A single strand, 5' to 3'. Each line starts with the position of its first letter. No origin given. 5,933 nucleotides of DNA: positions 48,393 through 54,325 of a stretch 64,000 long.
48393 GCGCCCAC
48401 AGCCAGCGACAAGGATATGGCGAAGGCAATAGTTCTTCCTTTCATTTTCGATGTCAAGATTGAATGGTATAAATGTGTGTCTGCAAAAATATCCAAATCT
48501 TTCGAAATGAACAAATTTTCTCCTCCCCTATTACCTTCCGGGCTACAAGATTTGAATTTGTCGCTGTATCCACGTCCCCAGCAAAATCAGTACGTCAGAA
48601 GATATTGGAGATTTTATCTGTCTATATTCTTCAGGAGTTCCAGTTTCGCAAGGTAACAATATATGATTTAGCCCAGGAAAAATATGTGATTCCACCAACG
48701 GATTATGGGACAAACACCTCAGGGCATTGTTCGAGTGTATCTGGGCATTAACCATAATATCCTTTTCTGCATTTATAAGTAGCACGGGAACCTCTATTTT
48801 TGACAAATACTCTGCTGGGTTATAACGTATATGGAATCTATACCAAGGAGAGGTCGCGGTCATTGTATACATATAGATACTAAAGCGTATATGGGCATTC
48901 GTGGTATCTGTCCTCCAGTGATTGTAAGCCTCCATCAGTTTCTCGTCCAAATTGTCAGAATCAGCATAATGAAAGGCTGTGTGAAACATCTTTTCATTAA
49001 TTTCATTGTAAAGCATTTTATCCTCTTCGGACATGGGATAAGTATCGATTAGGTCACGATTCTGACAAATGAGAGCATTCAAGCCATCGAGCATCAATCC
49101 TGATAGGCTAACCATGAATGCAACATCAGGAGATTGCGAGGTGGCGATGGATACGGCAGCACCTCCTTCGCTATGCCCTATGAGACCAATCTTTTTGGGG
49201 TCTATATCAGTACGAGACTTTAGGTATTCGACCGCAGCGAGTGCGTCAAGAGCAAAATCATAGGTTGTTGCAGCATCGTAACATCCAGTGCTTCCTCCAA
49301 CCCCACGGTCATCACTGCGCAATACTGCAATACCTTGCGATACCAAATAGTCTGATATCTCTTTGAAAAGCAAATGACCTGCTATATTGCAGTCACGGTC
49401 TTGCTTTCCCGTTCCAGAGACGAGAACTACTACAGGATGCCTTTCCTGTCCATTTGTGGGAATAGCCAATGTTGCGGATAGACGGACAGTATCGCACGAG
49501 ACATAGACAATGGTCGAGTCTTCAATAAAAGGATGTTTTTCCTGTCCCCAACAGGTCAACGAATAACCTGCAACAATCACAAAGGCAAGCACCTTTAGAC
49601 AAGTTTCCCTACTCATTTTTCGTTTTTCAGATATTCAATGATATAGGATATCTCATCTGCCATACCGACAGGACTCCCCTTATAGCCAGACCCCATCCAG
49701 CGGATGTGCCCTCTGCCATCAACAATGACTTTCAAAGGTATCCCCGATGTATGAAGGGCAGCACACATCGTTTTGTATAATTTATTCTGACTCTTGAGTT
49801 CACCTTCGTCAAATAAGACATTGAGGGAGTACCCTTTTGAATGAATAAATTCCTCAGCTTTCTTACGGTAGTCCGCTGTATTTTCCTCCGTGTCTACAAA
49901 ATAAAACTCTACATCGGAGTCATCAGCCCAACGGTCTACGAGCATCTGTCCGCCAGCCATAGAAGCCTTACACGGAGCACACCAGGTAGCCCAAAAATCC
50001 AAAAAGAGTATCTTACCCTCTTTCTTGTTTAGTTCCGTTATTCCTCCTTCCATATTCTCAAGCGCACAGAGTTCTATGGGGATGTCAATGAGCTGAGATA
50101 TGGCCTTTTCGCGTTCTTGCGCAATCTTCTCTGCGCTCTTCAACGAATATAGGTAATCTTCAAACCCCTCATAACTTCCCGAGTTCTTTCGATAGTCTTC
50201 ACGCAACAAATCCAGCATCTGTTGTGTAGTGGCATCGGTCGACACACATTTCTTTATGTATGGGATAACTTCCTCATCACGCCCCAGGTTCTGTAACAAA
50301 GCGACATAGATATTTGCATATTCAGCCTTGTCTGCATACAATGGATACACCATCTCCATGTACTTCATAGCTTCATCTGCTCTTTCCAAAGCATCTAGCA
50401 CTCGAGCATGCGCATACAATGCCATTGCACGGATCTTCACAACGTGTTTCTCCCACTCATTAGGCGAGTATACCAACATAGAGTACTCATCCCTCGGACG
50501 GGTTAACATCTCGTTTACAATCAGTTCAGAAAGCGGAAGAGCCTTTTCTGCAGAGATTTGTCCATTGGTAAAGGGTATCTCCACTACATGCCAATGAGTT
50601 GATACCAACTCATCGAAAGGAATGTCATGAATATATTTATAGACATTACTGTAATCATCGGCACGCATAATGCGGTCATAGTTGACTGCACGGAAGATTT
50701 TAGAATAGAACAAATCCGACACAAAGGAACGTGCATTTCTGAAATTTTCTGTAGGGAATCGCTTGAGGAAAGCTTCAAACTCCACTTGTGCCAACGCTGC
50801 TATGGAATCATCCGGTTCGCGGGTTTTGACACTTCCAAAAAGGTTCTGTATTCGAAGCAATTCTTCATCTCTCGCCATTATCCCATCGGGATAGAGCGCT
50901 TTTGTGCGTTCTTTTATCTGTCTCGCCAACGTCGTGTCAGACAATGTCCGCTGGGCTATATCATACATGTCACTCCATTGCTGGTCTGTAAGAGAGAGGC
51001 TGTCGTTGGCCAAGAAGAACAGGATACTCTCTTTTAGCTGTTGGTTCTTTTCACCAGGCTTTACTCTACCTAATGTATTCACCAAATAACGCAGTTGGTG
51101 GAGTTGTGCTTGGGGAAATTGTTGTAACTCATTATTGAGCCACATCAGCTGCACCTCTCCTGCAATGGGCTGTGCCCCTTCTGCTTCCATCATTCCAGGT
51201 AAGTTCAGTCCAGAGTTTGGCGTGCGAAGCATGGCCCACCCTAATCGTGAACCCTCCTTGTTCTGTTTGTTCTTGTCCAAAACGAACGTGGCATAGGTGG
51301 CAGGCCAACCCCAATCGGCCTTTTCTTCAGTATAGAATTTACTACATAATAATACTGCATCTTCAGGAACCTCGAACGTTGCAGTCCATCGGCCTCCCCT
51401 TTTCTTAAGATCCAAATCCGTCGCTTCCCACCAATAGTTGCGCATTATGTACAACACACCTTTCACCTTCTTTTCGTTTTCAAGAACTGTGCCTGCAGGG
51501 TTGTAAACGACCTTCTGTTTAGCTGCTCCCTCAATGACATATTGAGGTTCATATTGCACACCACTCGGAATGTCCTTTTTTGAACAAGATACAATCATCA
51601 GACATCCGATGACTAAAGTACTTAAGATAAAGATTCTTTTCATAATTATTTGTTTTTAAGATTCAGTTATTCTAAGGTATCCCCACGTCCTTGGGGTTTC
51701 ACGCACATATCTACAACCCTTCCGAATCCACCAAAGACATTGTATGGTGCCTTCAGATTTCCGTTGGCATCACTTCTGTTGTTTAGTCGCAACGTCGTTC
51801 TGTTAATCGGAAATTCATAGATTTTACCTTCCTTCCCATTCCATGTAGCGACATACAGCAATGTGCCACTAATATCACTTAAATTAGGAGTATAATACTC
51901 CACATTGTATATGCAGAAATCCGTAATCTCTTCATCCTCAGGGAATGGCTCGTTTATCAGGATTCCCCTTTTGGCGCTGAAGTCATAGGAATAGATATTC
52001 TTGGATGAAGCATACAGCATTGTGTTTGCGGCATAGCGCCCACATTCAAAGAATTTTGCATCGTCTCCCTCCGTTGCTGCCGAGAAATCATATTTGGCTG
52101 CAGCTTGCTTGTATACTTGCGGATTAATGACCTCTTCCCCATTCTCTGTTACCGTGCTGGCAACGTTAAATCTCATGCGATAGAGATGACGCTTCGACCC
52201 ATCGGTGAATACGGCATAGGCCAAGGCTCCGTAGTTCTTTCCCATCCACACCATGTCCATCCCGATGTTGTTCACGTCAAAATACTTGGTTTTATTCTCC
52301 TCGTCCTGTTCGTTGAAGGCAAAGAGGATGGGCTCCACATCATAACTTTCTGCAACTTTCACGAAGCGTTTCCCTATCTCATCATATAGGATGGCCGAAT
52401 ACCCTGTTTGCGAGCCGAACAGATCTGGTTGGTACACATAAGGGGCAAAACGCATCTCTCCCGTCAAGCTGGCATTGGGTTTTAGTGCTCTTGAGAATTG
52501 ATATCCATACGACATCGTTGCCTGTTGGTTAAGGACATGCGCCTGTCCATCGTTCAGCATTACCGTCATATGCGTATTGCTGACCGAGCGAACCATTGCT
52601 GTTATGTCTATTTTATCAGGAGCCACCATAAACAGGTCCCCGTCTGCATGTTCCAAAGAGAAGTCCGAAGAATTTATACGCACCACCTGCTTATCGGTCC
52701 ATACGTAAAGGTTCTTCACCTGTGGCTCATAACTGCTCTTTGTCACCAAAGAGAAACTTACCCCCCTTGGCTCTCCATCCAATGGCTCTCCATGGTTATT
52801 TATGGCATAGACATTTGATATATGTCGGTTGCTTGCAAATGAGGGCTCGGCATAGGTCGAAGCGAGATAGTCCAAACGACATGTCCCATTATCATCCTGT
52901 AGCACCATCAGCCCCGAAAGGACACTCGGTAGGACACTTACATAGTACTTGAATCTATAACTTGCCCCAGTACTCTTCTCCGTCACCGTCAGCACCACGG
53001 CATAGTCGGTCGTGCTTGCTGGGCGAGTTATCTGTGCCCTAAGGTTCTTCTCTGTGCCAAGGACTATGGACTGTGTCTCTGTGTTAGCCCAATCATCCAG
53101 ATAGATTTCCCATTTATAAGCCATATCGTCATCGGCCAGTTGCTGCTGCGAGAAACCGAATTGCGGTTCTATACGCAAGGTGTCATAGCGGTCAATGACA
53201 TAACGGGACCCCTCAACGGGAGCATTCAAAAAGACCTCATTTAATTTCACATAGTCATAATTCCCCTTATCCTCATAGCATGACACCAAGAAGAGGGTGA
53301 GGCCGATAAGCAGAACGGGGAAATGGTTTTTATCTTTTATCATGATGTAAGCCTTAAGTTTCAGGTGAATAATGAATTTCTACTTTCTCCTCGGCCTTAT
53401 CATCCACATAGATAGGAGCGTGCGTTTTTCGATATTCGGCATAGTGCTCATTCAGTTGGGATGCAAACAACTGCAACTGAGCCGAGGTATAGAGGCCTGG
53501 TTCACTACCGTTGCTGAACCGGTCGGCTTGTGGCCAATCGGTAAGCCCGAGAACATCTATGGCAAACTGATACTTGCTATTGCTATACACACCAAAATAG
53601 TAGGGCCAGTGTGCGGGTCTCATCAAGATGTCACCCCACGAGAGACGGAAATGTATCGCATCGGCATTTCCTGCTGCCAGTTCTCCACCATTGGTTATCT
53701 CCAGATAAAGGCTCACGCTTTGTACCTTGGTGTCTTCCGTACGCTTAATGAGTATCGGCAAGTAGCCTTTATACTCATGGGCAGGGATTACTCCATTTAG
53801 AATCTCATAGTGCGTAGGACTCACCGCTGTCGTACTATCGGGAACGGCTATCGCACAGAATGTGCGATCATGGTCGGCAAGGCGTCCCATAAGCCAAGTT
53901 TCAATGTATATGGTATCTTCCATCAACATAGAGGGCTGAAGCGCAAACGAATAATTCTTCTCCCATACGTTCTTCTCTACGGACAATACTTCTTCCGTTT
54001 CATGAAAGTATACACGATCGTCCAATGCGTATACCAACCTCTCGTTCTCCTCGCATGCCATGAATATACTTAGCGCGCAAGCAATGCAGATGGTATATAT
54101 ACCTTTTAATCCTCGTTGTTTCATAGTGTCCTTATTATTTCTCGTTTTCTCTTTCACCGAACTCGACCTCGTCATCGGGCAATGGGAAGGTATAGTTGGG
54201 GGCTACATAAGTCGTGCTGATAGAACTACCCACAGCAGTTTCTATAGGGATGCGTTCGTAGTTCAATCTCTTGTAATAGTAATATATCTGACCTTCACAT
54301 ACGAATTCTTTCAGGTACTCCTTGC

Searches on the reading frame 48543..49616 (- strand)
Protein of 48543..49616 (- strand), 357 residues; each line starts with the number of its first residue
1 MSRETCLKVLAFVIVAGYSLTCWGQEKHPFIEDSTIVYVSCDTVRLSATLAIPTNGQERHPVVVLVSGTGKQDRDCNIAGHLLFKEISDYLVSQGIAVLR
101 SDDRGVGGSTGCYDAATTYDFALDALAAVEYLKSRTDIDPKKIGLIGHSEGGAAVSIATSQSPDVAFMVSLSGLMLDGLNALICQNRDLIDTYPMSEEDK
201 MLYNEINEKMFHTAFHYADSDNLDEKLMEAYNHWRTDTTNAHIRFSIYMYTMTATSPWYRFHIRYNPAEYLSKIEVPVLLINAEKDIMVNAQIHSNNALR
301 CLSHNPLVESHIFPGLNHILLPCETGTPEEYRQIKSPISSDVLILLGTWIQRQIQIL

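Call 69: search_protein_families(library=pfam, proteins=[window:48543-49616:-], max_evalue=0.1)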
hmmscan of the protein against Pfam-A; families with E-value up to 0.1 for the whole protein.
window:48543-49616:- (357 aa): 14 families
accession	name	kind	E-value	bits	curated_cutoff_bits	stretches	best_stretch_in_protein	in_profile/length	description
PF02129.25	Peptidase_S15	-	4.9e-17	62.9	23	1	42-300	1-248/262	X-Pro dipeptidyl-peptidase (S15 family)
PF12146.15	Hydrolase_4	-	9.4e-12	45.2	27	1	84-173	20-109/239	Serine aminopeptidase, S33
PF00326.27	Peptidase_S9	-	5.9e-10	39.4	22.6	1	91-165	10-88/213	Prolyl oligopeptidase family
PF00561.26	Abhydrolase_1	-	2.6e-08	34.3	25.8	1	61-303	1-227/245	alpha/beta hydrolase fold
PF08840.17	BAAT_C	-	4e-07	30.7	20.9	1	128-197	9-77/210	BAAT / Acyl-CoA thioester hydrolase C terminal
PF01738.24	DLH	-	7e-07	29.5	21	1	123-173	78-129/217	Dienelactone hydrolase family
PF20434.5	BD-FAE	-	1.1e-06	28.8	26.8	1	51-292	4-206/215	BD-FAE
PF07859.19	Abhydrolase_3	-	1.9e-05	25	25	1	124-175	51-109/210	alpha/beta hydrolase fold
PF12697.13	Abhydrolase_6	-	2.4e-05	25.5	26.3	1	63-321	1-205/217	Alpha/beta hydrolase family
PF05448.18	AXE1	-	3.6e-05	23.1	21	1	35-159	58-193/321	Acetyl xylan esterase (AXE1)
PF12740.14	PETase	-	0.00052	19.9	28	1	116-171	100-155/263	PET hydrolase-like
PF03583.20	LIP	-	0.0021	17.9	23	1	91-191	22-121/286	Secretory lipase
PF02230.22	Abhydrolase_2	-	0.0099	16.2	23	0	252-319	133-200/217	Phospholipase/Carboxylesterase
PF06999.17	Suc_Fer-like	-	0.052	14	34.9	1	50-98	86-134/191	Sucrase/ferredoxin-like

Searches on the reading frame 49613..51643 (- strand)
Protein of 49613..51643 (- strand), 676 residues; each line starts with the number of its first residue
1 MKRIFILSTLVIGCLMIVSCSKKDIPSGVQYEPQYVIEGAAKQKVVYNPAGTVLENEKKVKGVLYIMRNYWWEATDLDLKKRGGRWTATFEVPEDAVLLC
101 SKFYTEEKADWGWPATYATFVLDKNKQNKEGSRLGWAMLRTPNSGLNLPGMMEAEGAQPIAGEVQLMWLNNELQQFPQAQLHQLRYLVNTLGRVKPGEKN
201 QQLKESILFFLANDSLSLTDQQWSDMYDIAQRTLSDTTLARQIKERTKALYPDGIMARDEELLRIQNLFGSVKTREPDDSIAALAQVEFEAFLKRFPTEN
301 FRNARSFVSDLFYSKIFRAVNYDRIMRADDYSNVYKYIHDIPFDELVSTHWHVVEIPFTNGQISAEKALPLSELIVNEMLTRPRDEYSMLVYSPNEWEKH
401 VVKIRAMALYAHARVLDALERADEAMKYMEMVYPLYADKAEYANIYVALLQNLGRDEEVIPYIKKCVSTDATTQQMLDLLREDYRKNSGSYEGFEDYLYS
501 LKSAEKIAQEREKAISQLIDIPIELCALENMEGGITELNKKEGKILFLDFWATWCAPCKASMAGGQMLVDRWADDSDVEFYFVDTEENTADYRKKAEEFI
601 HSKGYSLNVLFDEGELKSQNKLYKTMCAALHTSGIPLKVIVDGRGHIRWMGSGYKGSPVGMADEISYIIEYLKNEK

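Call 69: search_protein_families(library=pfam, proteins=[window:49613-51643:-], max_evalue=0.1)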
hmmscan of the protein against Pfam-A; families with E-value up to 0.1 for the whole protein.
window:49613-51643:- (676 aa): 5 families
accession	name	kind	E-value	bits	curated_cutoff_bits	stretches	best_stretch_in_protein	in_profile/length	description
PF00578.27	AhpC-TSA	-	6.1e-10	39.6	26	1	527-649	9-123/124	AhpC/TSA family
PF13905.12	Thioredoxin_8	-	3.3e-06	27.8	27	1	543-646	1-93/94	Thioredoxin-like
PF00085.26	Thioredoxin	-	6.4e-06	26.6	23.5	1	541-590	16-63/103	Thioredoxin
PF08534.16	Redoxin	-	0.00014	22.1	26.6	1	536-654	21-135/148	Redoxin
PF13181.12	TPR_8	-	0.011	16.3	25.7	0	408-430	3-25/34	Tetratricopeptide repeat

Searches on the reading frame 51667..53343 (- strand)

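Call 69: search_protein_families(library=pfam, proteins=[window:51667-53343:-], max_evalue=0.1)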
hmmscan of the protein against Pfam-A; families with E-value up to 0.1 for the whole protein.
window:51667-53343:- (558 aa): 1 family
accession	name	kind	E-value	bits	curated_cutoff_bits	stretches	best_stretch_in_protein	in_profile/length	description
PF16407.11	PKD_2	-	2.1e-24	87.1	39.2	1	22-192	1-157/157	PKD-like family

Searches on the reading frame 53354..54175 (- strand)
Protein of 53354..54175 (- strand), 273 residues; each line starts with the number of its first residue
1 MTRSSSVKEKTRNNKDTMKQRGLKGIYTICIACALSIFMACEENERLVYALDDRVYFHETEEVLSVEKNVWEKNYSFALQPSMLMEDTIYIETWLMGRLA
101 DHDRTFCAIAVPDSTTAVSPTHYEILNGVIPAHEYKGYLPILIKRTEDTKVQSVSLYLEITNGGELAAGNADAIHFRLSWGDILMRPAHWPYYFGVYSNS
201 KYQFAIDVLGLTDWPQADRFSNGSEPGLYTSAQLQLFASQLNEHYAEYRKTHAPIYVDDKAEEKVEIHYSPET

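Call 69: search_protein_families(library=pfam, proteins=[window:53354-54175:-], max_evalue=0.1)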
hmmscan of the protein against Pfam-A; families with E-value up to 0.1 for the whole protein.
window:53354-54175:- (273 aa): 1 family
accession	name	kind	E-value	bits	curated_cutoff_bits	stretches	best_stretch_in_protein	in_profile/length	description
PF16132.11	DUF4843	-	1.4e-24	86.9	34.5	1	74-210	21-162/163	Domain of unknown function (DUF4843)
